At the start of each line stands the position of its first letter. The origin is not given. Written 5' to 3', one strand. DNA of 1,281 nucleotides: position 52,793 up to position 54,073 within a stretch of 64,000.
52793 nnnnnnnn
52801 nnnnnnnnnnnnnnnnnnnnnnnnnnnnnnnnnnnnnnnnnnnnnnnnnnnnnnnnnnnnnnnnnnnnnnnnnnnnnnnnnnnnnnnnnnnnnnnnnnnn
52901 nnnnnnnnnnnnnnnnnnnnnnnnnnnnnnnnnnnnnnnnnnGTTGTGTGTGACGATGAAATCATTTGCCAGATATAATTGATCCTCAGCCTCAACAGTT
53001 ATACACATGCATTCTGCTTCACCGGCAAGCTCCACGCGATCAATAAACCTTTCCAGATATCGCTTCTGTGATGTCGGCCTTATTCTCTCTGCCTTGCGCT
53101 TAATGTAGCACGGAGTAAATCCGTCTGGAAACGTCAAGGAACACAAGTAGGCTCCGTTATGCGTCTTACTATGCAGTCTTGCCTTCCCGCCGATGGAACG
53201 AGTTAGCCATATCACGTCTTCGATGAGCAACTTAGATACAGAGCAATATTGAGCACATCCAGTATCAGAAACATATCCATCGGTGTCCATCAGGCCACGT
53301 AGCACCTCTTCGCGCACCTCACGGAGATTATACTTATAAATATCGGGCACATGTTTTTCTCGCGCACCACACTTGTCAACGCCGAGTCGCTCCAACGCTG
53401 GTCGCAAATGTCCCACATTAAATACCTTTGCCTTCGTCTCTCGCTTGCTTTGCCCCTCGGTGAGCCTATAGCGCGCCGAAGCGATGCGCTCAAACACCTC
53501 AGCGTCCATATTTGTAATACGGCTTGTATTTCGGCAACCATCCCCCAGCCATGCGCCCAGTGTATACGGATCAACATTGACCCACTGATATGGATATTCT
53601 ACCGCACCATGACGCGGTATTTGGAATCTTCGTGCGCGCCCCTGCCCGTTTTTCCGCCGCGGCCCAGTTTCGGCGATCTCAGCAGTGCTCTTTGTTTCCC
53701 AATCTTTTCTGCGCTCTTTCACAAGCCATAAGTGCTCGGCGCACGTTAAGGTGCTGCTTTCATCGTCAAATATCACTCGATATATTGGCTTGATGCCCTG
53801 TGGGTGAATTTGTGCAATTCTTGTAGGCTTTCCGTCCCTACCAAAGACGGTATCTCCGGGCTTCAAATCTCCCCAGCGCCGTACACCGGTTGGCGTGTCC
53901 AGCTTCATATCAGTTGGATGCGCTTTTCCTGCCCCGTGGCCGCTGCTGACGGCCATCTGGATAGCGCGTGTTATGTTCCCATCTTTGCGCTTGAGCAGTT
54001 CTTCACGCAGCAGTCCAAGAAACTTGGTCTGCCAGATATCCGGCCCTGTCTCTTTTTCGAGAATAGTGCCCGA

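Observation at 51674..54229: Terminase large subunit split at the Walker A lysine by a 327-aa intein that begins with Ala and carries a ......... endonuclease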

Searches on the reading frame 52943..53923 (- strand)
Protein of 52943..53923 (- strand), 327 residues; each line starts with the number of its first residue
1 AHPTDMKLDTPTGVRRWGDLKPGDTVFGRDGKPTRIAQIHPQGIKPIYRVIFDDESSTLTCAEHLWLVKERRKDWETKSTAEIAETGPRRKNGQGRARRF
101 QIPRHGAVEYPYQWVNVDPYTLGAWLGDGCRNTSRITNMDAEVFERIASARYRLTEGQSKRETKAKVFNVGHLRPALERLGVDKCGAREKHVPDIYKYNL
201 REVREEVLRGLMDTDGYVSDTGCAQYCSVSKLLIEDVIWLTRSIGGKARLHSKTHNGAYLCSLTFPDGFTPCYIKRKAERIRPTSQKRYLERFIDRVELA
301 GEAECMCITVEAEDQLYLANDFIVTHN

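Call 3: search_protein_families(library=pfam, proteins=[window:52943-53923:-], max_evalue=0.1)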
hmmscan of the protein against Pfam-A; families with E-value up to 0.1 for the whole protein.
window:52943-53923:- (327 aa): 2 families
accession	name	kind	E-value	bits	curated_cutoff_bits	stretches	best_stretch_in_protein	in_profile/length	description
PF14528.11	LAGLIDADG_3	-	7.3e-05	23.4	22.5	1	204-277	3-65/82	LAGLIDADG-like domain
PF05204.19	Hom_end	-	0.00023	21.7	21.1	1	196-254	6-66/110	Homing endonuclease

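Call 4: search_protein_families(library=phrogs, proteins=[window:52943-53923:-], max_evalue=0.001)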
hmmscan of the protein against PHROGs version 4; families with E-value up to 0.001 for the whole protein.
window:52943-53923:- (327 aa): 7 families
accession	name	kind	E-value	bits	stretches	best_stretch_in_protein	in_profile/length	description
phrog_19299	-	head and packaging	5.9e-29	102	1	6-327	37-385/702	terminase large subunit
phrog_36964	-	head and packaging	1.3e-22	80.7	1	8-326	99-433/890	terminase large subunit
phrog_15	-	head and packaging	3.1e-20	73.2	1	5-225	83-315/1330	terminase large subunit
phrog_50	-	DNA, RNA and nucleotide metabolism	2.6e-17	64.1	1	2-180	89-260/570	DnaC-like helicase loader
phrog_510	-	DNA, RNA and nucleotide metabolism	3.6e-14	53.4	1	20-229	427-638/667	DNA primase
phrog_30356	-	DNA, RNA and nucleotide metabolism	4.1e-07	29.5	1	115-253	485-637/823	helicase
phrog_38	-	head and packaging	6.3e-05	22.8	1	5-69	158-208/760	terminase large subunit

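Call 5: search_solved_structures(query=window:52943-53923:-, max_evalue=1, show_alignments=3)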
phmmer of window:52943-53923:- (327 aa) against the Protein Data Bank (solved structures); distinct sequences matched with E-value up to 1: 13.
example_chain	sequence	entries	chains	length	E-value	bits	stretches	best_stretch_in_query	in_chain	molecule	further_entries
6rix_A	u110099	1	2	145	1.7e-06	30.9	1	8-68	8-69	Replicative DNA helicase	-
6riy_A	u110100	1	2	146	2.5e-06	30.4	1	8-68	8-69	Replicative DNA helicase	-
6bs8_A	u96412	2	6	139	2.6e-06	30.3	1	4-68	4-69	Replicative DNA helicase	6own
1um2_A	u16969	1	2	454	1.8e-05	27.6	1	117-245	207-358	ENDONUCLEASE PI-SCEI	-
1dfa_A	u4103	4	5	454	1.8e-05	27.6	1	117-245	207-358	PI-SCEI ENDONUCLEASE | ENDONUCLEASE PI-SCEI | PI-SCEI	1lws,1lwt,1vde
1ef0_A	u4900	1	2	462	2.1e-05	27.4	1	117-245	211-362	PI-SCEI ENDONUCLEASE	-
1jva_A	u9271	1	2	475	2.3e-05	27.2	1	117-245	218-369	VMA1-DERIVED HOMING ENDONUCLEASE X10SSS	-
6riz_A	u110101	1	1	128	3.1e-05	26.8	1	7-68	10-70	gp41-1 intein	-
9cop_A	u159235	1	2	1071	0.00039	23.2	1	117-245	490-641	V-type proton ATPase catalytic subunit A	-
6qaz_A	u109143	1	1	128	0.019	17.6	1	7-67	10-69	cyanophage-like gp41-1 intein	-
1dq3_A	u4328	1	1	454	0.054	16.2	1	206-255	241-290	ENDONUCLEASE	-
1m1j_A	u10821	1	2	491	0.16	14.6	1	89-179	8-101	Fibrinogen alpha subunit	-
2x4d_A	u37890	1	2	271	0.86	12.2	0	154-233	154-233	PHOSPHOLYSINE PHOSPHOHISTIDINE INORGANIC PYROPHOSPHATE PHOSPHATASE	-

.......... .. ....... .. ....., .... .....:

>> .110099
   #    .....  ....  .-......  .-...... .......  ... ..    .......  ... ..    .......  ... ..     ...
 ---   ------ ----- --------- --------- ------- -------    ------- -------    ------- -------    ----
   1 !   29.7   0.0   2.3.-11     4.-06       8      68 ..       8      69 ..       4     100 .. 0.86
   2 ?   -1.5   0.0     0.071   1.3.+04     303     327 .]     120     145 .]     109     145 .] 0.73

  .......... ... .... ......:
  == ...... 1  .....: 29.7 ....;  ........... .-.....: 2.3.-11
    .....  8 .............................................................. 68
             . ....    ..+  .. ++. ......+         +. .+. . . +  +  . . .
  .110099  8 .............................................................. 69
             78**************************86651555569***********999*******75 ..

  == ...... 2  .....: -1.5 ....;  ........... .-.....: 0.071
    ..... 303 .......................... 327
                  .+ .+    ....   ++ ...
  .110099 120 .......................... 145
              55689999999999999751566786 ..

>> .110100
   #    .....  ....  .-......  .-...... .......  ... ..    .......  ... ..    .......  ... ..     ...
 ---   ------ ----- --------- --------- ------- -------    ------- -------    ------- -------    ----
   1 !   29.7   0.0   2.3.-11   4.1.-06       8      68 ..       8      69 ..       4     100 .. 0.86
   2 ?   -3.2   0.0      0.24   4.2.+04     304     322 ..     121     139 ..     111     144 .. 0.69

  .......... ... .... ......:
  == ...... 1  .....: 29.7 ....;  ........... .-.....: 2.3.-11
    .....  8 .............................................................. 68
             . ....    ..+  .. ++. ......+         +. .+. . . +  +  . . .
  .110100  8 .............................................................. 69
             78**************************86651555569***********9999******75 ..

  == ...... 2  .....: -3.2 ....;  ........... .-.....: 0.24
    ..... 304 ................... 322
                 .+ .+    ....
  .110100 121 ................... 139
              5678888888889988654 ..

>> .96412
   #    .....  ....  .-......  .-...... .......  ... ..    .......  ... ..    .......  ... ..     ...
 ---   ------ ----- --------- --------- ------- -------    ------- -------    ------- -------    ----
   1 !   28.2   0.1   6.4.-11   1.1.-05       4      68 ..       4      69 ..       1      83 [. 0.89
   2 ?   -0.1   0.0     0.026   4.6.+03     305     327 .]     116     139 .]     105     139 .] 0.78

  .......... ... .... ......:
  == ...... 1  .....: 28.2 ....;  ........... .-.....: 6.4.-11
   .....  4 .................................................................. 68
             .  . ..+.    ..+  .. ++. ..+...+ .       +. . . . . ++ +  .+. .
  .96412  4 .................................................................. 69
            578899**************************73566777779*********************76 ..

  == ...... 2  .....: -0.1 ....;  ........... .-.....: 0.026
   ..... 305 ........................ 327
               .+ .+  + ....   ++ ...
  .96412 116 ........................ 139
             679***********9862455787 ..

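Call 9: find_homologous_proteins(query=window:52943-53923:-)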
Query window:52943-53923:- (327 aa): 85 proteins with E <= 0.001 among 1921 candidates.
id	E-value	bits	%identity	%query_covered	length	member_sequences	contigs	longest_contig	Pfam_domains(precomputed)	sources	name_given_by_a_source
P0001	2.0e-88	315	48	99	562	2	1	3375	PF14528.12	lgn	-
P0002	1.0e-64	237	41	99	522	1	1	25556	-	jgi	jgi:hypothetical protein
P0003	3.3e-63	232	39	100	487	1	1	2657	PF05204.20,PF14528.12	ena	-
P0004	6.4e-54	202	39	94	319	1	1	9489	PF05204.20,PF14528.12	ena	-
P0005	8.7e-51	191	40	90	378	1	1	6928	PF14528.12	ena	-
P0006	2.9e-48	183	36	99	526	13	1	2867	PF14528.12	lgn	-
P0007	6.4e-47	179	35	100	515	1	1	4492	PF14528.12,PF02562.23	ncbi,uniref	ncbi:PhoH family protein, partial [Jatrophihabitans endophyticus]|uniref:PhoH family protein n=1 Tax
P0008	9.8e-46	175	33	100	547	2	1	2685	PF14528.12,PF27249.1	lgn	-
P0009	2.3e-45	174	38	100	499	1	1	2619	PF14528.12,PF02562.23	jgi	jgi:phosphate starvation-inducible PhoH-like protein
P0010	1.6e-44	171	36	100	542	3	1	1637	PF14528.12,PF02562.23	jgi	-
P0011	2.3e-44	170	35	100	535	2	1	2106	PF14528.12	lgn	-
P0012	2.3e-44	170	37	56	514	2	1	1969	PF05204.20,PF14528.12,PF02562.23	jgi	jgi:phosphate starvation-inducible PhoH-like protein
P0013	1.6e-43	168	36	87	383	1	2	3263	PF14528.12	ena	-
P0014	7.0e-43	165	34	100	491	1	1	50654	PF05204.20,PF14528.12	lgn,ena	-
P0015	2.8e-42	163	34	98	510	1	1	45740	PF05204.20,PF14528.12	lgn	-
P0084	4.5e-5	41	76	10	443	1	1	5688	-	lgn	-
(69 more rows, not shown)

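Call 28: find_related_loci(query=window:52943-53923:-, collection=genome_contigs, flank=3000)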
Query window:52943-53923:- (327 aa) in genome_contigs; peptide patterns used: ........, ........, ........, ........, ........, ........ (x = any residue, [..] = any of these).
27 stretches matched a pattern; 1 encode a relative of the query (tblastn E <= 1e-3); 1 distinct loci.
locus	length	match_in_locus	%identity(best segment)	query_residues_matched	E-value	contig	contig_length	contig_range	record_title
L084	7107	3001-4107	30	1-327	6e-33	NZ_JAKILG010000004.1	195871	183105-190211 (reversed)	Shewanella profunda strain DSM 15900 contig00004, whole genome shotgun sequence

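Call 41: predict_structure(alignment_id=A2)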
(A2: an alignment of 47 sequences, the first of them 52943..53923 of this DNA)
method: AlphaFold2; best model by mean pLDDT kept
length: 327 residues; sequences in the alignment: 47
mean_pLDDT: 93.2   pTM: 0.92
mean pLDDT of the five models: 93.2, 92.0, 91.7, 90.4, 90.2
residues with pLDDT >= 90: 268; 70-90: 46; 50-70: 13; < 50: 0
segments of 3 or more residues with pLDDT < 50: none
pLDDT, mean of each block of 10 residues (from residue 1): 97 97 98 98 98 98 97 95 95 88 97 97 94 80 92 74 69 92 94 98 98 96 95 98 97 86 95 96 79 97 98 97 94
secondary structure, 60 per line:
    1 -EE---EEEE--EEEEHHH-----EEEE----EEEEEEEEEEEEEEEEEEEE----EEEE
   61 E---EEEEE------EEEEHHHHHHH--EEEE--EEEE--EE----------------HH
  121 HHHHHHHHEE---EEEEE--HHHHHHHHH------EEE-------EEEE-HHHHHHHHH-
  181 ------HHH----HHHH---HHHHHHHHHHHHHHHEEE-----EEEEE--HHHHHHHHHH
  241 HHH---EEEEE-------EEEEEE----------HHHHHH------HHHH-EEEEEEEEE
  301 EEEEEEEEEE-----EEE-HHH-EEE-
elements in order: E7-10 E13-16 E25-28 E33-52 E57-61 E65-69 E76-79 H80-86 E89-92 E95-98 H119-128 E134-138 H141-149 E156-158 E166-169 H171-179 H194-197 H201-215 E216-218 E224-228 H231-243 E247-251 E259-264 H275-280 H287-290 E292-310 E316-318 E324-326

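Call 43: fold_search(model_id=the predicted structure, library=pdb)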
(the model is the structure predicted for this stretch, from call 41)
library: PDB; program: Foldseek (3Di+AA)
matches with E <= 10: 552; with E <= 0.001: 58
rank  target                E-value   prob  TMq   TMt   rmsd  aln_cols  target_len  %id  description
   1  1ef0_A                2.4e-18  1.00  0.68  0.54   8.3       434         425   17  CRYSTAL STRUCTURE OF PI-SCEI MINIPRECURSOR (released 2000-06-07)
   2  1vde_B                1.7e-17  1.00  0.69  0.54   7.8       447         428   16  PI-SCEI, A HOMING ENDONUCLEASE WITH PROTEIN SPLICING ACTIVITY (released 1998-04-08)
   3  1jva_A                1.9e-17  1.00  0.70  0.55   8.5       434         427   16  CRYSTAL STRUCTURE OF THE VMA1-DERIVED ENDONUCLEASE BEARING THE N AND C EXTEIN PROPEPTIDES (released 2002-08-29)
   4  1lwt_A                2.4e-17  1.00  0.69  0.52   9.1       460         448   16  Crystal structure of the intein homing endonuclease PI-SceI bound to its substrate DNA (Ca2+ free) (released 2002-09-27)
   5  1um2_B                3.4e-17  1.00  0.68  0.55   9.4       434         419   15  Crystal Structure of the Vma1-Derived Endonuclease with the Ligated Extein Segment (released 2004-09-22)
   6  1jva_B                5.9e-17  1.00  0.70  0.55   9.0       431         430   15  CRYSTAL STRUCTURE OF THE VMA1-DERIVED ENDONUCLEASE BEARING THE N AND C EXTEIN PROPEPTIDES (released 2002-08-29)
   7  1um2_A                7.1e-17  1.00  0.69  0.56   9.5       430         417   17  Crystal Structure of the Vma1-Derived Endonuclease with the Ligated Extein Segment (released 2004-09-22)
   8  1vde_A                1.6e-16  1.00  0.69  0.54   9.3       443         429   17  PI-SCEI, A HOMING ENDONUCLEASE WITH PROTEIN SPLICING ACTIVITY (released 1998-04-08)
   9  1lws_A                2.0e-16  1.00  0.70  0.55   8.9       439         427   17  Crystal structure of the intein homing endonuclease PI-SceI bound to its recognition sequence (released 2002-09-27)
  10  1ef0_B                2.7e-16  1.00  0.68  0.58   8.2       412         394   17  CRYSTAL STRUCTURE OF PI-SCEI MINIPRECURSOR (released 2000-06-07)
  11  1dfa                  4.3e-16  1.00  0.69  0.57   6.5       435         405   16  CRYSTAL STRUCTURE OF PI-SCEI IN C2 SPACE GROUP (released 1999-12-08)
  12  7qsu                  1.6e-14  1.00  0.66  0.60   5.8       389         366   16  Crystal structure of homing endonuclease-associated TliVMA intein (C1A, d333-339) (released 2022-03-30)
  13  7qss                  9.5e-12  1.00  0.63  0.50   8.7       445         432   14  Crystal structure of homing endonuclease-associated TliVMA intein (C1A) (released 2022-03-30)
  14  7qst                  4.2e-10  1.00  0.65  0.59   7.8       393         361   14  Crystal structure of homing endonuclease-associated PhoVMA intein (C1A) (released 2022-03-30)
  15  1dq3                  4.5e-10  1.00  0.58  0.44   8.6       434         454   14  CRYSTAL STRUCTURE OF AN ARCHAEAL INTEIN-ENCODED HOMING ENDONUCLEASE PI-PFUI (released 2000-07-05)
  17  6riy_A                6.9e-06  1.00  0.24  0.57   3.2       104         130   27  Crystal structure of MchDnaB-1 intein (N145AA) (released 2020-05-13)
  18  6riy_B                7.7e-06  1.00  0.23  0.54   6.5       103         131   26  Crystal structure of MchDnaB-1 intein (N145AA) (released 2020-05-13)
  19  6rix_B                8.7e-06  1.00  0.22  0.53   1.8        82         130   32  Crystal structure of MchDnaB-1 intein (released 2020-05-13)
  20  6bs8_B                9.8e-06  1.00  0.23  0.53   7.0       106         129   25  The class 3 DnaB intein from Mycobacterium smegmatis (released 2018-11-21)
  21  6bs8_C                1.2e-05  1.00  0.22  0.56   1.8        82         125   32  The class 3 DnaB intein from Mycobacterium smegmatis (released 2018-11-21)
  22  6rix_A                1.3e-05  1.00  0.24  0.56   3.4       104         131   27  Crystal structure of MchDnaB-1 intein (released 2020-05-13)
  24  6bs8_A                1.9e-05  1.00  0.23  0.56   1.9        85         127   30  The class 3 DnaB intein from Mycobacterium smegmatis (released 2018-11-21)
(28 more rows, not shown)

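Call 46: search_protein_families(library=ncbifam, proteins=[window:52943-53923:-], max_evalue=0.01)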
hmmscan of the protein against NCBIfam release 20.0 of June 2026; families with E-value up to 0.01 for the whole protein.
window:52943-53923:- (327 aa): 2 families
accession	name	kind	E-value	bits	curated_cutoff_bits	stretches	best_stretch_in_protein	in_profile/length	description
NF045703.1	rSAM_Tes_intein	exception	1.2e-05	23.3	1700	1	140-252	395-514/1040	tetraether lipid synthase Tes, intein-containing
NF006207.0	PRK08332.1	equivalog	0.0011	16.2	2400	1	202-255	483-536/1684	vitamin B12-dependent ribonucleotide reductase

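Call 58: find_encoding_contigs(protein=P0084, flank=3000, max_places=3)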
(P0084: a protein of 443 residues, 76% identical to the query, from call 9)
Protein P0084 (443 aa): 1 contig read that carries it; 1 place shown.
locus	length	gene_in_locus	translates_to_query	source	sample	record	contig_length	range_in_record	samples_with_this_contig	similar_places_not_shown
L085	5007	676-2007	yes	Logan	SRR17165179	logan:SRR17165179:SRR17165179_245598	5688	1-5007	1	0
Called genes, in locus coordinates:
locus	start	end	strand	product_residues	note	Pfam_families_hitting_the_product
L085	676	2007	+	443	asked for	-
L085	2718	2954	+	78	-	-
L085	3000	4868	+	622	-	-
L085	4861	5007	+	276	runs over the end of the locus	?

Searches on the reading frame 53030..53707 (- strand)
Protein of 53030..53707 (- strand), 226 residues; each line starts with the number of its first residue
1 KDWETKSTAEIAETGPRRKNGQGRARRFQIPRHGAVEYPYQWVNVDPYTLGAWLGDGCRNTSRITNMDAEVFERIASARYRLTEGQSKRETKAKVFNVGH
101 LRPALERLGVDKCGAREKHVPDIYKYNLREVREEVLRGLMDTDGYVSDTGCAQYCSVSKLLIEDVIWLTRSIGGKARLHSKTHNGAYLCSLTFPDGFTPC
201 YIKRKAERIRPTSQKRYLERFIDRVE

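Call 25: search_solved_structures(query=window:53030-53707:-, max_evalue=1, show_alignments=2)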
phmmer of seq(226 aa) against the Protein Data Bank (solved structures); distinct sequences matched with E-value up to 1: 8.
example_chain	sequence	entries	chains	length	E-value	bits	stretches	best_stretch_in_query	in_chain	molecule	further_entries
1dfa_A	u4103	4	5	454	0.00045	23.5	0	104-173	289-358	PI-SCEI ENDONUCLEASE | ENDONUCLEASE PI-SCEI | PI-SCEI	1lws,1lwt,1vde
1um2_A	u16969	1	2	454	0.00045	23.5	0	104-173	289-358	ENDONUCLEASE PI-SCEI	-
1ef0_A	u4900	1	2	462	0.00047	23.4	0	104-173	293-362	PI-SCEI ENDONUCLEASE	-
1jva_A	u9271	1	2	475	0.00051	23.3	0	104-173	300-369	VMA1-DERIVED HOMING ENDONUCLEASE X10SSS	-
9cop_A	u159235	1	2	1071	0.0035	20.6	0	105-173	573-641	V-type proton ATPase catalytic subunit A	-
1dq3_A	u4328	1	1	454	0.032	17.4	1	134-183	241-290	ENDONUCLEASE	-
1m1j_A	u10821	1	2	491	0.098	15.8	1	17-107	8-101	Fibrinogen alpha subunit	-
2x4d_A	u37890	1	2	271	0.53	13.4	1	82-161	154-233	PHOSPHOLYSINE PHOSPHOHISTIDINE INORGANIC PYROPHOSPHATE PHOSPHATASE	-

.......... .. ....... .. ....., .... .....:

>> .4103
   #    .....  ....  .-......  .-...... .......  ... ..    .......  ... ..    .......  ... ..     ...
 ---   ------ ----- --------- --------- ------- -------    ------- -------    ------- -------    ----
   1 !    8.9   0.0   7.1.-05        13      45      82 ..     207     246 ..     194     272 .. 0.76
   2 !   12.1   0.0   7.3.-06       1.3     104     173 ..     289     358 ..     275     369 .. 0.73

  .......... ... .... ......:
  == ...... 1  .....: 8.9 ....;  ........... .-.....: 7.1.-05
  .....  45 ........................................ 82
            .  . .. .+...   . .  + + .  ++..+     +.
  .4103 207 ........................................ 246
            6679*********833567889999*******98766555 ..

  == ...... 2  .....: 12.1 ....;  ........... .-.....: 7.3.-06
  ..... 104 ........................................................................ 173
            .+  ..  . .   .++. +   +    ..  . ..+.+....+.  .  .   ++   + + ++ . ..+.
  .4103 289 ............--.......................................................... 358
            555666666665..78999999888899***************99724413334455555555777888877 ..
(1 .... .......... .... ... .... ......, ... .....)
